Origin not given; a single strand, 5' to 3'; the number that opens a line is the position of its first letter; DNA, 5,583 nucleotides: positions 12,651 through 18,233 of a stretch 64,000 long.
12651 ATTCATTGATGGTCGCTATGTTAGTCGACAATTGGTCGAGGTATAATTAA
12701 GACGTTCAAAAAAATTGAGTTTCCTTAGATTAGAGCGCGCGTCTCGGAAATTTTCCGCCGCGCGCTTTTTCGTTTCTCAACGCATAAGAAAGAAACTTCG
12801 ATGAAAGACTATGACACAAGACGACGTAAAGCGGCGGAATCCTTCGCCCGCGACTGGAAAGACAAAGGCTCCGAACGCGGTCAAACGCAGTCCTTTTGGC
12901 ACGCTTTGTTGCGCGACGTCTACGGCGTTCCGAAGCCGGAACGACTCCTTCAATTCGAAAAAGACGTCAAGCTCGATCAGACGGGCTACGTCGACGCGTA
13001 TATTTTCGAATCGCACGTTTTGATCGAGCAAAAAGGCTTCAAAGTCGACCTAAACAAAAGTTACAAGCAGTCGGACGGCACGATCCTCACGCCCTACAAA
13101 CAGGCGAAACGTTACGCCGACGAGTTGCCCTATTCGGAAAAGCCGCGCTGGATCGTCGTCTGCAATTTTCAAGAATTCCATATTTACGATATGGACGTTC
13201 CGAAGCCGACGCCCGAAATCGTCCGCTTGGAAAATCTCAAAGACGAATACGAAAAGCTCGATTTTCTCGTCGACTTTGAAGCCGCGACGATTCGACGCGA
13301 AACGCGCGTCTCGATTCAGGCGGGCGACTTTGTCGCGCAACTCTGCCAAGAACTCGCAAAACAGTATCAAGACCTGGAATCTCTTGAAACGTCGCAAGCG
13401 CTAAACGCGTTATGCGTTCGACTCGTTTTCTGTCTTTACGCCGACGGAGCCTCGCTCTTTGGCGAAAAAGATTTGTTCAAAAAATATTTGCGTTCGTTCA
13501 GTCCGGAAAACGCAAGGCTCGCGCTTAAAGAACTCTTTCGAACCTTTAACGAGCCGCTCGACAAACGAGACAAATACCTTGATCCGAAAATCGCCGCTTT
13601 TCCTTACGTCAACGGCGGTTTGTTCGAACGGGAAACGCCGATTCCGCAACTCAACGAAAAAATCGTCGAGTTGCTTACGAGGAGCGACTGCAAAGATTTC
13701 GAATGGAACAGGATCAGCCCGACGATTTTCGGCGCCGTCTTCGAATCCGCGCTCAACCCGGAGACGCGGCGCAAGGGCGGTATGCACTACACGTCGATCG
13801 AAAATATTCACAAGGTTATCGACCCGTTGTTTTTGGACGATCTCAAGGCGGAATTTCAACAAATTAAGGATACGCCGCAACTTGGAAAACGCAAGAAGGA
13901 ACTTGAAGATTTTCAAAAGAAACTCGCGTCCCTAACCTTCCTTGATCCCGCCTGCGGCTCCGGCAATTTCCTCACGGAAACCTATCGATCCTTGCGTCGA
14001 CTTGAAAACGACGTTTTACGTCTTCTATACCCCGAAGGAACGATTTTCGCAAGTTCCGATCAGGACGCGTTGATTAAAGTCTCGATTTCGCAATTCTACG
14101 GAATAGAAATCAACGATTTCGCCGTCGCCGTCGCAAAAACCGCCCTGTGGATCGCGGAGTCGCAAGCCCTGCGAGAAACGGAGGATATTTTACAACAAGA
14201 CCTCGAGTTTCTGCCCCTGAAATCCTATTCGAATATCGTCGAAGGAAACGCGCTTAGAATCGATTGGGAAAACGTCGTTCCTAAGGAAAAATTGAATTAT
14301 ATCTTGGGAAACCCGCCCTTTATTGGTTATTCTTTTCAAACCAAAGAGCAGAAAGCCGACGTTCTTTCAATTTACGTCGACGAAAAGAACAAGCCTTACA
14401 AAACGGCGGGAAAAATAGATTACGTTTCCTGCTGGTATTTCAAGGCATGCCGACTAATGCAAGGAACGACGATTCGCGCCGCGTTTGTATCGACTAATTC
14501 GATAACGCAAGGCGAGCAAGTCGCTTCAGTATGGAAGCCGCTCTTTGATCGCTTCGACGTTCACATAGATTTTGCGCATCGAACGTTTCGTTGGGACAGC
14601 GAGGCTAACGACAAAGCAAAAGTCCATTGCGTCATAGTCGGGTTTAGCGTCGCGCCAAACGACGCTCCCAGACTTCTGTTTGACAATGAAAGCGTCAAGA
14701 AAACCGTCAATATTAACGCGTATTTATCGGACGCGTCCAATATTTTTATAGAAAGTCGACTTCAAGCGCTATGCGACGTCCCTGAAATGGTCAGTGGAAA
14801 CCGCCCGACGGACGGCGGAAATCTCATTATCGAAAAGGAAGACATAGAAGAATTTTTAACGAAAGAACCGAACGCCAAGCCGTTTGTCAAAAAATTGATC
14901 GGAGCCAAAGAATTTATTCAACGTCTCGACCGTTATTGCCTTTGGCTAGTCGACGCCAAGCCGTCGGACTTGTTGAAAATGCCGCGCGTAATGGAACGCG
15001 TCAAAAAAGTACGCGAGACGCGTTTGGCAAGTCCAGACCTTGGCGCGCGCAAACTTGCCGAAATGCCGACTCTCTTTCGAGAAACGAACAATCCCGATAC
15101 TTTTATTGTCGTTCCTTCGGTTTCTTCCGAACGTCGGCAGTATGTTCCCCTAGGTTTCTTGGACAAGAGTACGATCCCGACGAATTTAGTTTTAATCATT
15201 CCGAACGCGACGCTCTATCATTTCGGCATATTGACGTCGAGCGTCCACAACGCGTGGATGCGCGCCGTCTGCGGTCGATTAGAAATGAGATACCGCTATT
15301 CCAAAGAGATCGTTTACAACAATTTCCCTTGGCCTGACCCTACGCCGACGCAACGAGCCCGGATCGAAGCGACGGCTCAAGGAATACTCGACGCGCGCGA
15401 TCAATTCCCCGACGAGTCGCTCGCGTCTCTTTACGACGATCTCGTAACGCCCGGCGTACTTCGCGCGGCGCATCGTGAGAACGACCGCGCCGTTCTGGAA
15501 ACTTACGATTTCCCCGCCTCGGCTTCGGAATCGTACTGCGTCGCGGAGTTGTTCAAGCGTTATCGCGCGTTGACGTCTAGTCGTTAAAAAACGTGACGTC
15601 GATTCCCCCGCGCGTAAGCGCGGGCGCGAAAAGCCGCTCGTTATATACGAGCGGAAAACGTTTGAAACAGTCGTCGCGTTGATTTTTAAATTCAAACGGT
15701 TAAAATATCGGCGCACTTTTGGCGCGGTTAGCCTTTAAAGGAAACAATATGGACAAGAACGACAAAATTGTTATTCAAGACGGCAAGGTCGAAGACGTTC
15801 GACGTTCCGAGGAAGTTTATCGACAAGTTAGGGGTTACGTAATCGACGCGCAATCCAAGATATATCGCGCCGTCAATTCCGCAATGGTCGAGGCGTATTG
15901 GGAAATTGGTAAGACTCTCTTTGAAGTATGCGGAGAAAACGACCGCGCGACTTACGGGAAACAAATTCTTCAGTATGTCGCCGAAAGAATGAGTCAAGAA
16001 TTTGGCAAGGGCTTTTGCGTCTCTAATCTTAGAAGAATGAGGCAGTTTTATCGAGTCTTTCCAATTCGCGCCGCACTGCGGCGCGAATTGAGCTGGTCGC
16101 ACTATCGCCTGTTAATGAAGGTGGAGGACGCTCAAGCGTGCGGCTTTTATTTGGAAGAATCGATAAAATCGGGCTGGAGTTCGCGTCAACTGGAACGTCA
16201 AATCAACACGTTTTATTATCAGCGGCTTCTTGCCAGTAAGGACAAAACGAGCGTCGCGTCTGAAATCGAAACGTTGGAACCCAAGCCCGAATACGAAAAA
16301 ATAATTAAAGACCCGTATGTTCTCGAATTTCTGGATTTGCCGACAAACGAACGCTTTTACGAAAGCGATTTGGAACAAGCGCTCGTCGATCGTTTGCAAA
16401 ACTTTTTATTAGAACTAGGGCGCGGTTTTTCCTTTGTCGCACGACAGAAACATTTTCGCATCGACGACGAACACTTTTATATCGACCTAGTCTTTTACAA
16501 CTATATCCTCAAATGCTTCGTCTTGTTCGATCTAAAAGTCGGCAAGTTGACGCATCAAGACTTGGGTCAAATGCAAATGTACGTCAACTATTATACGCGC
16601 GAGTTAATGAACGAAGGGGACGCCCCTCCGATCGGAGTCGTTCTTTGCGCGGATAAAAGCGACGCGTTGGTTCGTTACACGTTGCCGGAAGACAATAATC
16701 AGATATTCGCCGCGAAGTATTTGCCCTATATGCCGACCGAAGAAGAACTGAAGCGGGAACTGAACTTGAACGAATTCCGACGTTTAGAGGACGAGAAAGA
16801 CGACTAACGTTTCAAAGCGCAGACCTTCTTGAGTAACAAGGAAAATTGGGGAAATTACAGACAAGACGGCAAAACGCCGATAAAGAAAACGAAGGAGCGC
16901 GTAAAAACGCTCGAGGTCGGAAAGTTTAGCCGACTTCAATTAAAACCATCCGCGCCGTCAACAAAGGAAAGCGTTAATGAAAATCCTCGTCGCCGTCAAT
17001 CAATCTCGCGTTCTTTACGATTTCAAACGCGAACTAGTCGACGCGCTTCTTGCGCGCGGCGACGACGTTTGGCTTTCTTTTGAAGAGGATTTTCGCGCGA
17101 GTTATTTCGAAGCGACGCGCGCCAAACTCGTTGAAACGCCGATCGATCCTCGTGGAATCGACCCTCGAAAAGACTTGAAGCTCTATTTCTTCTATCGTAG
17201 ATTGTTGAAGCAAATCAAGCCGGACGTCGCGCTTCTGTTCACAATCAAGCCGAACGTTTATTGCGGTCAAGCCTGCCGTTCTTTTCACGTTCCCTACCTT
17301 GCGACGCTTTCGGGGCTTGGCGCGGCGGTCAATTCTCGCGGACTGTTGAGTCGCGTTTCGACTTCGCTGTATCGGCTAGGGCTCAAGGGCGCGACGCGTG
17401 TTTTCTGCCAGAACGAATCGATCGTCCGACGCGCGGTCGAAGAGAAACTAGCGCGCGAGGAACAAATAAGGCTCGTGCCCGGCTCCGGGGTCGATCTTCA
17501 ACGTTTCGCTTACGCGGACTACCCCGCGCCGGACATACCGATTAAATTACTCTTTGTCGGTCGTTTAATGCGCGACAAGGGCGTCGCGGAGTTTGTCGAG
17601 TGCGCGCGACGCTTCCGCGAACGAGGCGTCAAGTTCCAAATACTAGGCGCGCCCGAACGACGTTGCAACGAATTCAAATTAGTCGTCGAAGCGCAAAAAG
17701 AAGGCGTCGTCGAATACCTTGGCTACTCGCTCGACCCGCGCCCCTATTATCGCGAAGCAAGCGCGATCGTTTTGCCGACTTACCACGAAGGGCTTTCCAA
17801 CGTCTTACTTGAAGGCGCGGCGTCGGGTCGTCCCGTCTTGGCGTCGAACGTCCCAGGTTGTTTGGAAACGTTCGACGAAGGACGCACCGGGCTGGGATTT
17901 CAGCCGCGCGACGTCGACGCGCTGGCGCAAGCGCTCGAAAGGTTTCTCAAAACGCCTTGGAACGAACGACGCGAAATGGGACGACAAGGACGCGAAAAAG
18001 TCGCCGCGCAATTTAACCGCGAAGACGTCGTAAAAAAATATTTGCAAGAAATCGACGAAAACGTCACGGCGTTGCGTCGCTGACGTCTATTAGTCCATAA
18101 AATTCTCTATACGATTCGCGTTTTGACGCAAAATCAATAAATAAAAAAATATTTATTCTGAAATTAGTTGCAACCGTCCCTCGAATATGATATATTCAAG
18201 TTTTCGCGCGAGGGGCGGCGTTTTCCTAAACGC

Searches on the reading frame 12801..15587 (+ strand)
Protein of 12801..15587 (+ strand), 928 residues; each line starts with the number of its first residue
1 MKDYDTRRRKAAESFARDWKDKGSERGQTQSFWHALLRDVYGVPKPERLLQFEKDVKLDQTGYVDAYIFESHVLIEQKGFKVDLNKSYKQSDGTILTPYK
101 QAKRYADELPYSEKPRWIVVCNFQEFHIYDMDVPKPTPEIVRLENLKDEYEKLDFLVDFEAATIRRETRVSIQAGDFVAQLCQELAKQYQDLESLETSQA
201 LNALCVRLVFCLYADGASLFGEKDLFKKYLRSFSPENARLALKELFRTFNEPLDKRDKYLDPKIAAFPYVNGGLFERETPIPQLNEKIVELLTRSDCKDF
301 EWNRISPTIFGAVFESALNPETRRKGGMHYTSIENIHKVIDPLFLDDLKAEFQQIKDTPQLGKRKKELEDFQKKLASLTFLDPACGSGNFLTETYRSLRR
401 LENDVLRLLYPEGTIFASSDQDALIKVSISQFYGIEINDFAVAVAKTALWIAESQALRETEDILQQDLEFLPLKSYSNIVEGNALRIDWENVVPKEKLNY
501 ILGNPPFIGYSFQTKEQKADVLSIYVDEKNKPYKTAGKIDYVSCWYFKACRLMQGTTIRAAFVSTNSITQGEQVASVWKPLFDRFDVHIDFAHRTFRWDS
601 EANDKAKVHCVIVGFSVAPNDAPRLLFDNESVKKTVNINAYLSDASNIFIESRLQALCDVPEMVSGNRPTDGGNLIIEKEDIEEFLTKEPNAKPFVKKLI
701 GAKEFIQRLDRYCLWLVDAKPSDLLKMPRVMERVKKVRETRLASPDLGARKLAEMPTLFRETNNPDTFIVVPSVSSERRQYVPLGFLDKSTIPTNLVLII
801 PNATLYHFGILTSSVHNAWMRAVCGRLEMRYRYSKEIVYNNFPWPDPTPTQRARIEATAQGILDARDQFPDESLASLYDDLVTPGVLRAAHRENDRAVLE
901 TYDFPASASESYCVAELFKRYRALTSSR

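Call 12: search_protein_families(library=pfam, proteins=[window:12801-15587:+], max_evalue=0.001)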
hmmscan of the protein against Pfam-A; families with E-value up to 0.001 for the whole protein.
window:12801-15587:+ (928 aa): 7 families
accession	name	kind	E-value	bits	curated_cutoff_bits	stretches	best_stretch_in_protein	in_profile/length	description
PF20473.4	MmeI_Mtase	-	1.3e-88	297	27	1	362-627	5-258/259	MmeI, DNA-methyltransferase domain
PF20466.3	MmeI_TRD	-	2.6e-75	252.8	27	1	645-846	2-206/207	MmeI, target recognition domain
PF20464.3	MmeI_N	-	1.4e-35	123.7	27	1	11-188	2-181/181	MmeI, N-terminal domain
PF20465.4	MmeI_hel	-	6.3e-18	65.8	27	1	200-275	2-75/75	MmeI, helicase spacer domain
PF20467.3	MmeI_C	-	9.2e-18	64.7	27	1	849-926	3-80/83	MmeI, C-terminal domain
PF07669.17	Eco57I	-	9.8e-10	39.2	25.3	1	431-576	2-148/171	Eco57I restriction-modification methylase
PF02384.22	N6_Mtase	-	8.7e-05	22.4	20.4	1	381-521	51-148/311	N-6 DNA Methylase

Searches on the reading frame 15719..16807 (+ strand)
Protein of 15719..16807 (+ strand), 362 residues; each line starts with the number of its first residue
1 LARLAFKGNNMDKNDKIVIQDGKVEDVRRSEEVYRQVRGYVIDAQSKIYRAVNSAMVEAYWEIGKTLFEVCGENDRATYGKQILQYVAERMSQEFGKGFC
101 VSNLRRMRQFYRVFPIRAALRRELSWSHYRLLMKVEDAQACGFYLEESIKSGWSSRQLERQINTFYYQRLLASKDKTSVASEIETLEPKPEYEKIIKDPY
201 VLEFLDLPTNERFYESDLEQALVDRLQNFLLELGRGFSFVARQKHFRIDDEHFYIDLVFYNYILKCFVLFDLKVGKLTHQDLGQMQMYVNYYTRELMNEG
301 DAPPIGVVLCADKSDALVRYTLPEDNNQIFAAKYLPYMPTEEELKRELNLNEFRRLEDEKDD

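Call 12: search_protein_families(library=pfam, proteins=[window:15719-16807:+], max_evalue=0.001)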
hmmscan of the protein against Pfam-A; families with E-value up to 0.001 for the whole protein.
window:15719-16807:+ (362 aa): 2 families
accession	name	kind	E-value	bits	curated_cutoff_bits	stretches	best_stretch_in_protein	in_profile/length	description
PF06250.17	YhcG_C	-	3.6e-58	196.3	32.5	1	194-348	2-156/157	YhcG PDDEXK nuclease domain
PF17761.7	DUF1016_N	-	1.2e-42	145.7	32.8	1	37-169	2-137/137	DUF1016 N-terminal domain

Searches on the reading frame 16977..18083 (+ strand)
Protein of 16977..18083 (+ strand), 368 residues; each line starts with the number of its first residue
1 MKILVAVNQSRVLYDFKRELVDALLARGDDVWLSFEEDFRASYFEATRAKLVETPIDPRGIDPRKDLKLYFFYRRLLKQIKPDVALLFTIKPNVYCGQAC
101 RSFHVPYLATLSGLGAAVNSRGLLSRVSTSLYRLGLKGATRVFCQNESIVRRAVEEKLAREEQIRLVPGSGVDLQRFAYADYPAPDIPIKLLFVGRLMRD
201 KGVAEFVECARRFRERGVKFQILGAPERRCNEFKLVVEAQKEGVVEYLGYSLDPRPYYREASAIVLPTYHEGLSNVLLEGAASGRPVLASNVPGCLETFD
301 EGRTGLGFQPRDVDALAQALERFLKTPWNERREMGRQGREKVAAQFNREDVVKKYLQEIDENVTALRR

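Call 12: search_protein_families(library=pfam, proteins=[window:16977-18083:+], max_evalue=0.001)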
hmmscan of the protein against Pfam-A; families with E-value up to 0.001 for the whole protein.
window:16977-18083:+ (368 aa): 7 families
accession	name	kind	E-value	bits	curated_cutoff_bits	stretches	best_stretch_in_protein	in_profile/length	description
PF13692.12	Glyco_trans_1_4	-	4.9e-28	98.6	27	1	190-325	3-141/142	Glycosyl transferases group 1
PF00534.26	Glycos_transf_1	-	6.2e-26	91.4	26.4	1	185-340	12-171/172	Glycosyl transferases group 1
PF13439.12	Glyco_transf_4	-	9.5e-11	42.4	28.5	1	18-176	9-170/170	Glycosyltransferase Family 4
PF13579.12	Glyco_trans_4_4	-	2e-10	41.7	29.7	1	18-168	8-156/158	Glycosyl transferase 4-like domain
PF13524.12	Glyco_trans_1_2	-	2.6e-10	40.8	25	1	206-356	5-143/144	Glycosyl transferase-like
PF20706.3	GT4-conflict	-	4.4e-10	39.5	26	1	150-303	161-324/385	Family 4 Glycosyltransferase in conflict systems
PF13477.12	Glyco_trans_4_2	-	2.3e-09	38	23.4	1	2-146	1-139/139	Glycosyl transferase 4-like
